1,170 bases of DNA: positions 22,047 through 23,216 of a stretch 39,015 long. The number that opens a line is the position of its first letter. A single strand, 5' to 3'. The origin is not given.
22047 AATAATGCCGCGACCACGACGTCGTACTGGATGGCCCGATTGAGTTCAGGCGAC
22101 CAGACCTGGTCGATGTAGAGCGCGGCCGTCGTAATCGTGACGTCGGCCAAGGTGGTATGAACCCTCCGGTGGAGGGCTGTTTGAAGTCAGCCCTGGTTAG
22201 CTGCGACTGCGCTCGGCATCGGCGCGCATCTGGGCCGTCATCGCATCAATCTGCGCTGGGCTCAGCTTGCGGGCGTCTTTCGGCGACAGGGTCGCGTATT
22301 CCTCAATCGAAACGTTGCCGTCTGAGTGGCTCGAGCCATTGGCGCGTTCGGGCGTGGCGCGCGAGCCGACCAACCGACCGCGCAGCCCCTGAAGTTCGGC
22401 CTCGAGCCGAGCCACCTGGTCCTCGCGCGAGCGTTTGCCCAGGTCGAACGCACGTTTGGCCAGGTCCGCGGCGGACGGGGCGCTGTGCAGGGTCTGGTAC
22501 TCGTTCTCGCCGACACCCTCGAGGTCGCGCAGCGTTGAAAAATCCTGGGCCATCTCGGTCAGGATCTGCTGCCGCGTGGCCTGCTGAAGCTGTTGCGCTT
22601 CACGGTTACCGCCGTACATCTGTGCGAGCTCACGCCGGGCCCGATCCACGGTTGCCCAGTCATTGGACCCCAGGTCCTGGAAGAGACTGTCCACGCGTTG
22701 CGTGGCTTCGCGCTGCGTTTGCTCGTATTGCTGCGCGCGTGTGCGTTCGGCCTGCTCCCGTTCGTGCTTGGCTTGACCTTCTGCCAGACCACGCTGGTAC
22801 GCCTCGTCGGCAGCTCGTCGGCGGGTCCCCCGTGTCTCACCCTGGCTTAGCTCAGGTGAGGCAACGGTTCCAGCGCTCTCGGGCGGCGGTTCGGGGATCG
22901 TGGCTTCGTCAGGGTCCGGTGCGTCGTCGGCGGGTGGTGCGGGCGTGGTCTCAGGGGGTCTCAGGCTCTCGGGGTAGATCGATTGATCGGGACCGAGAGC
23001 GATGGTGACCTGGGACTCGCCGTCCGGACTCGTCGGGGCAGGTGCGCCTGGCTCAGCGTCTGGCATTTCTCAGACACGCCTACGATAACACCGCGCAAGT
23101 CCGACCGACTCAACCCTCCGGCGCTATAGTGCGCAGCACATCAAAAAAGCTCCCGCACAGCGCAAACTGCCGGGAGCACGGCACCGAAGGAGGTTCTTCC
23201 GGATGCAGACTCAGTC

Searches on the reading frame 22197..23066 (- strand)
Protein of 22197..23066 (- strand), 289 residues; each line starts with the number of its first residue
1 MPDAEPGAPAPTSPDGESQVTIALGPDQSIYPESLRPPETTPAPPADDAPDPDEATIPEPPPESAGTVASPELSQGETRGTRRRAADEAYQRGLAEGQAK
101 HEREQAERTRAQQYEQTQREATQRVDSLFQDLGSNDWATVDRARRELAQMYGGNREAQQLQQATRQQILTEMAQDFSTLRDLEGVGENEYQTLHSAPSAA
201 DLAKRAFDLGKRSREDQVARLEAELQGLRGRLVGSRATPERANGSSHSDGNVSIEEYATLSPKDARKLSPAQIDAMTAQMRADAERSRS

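Call 7: search_protein_families(library=phrogs, proteins=[window:22197-23066:-], max_evalue=0.001)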
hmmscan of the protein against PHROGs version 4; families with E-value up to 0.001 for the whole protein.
window:22197-23066:- (289 aa): 0 families

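Call 8: search_protein_families(library=pfam, proteins=[window:22197-23066:-], max_evalue=0.01)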
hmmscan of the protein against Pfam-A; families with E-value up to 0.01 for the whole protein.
window:22197-23066:- (289 aa): 0 families

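Call 82: search_protein_families(library=ncbifam, proteins=[window:22197-23066:-], max_evalue=0.1)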
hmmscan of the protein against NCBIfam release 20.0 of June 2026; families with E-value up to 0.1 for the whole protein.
window:22197-23066:- (289 aa): 0 families
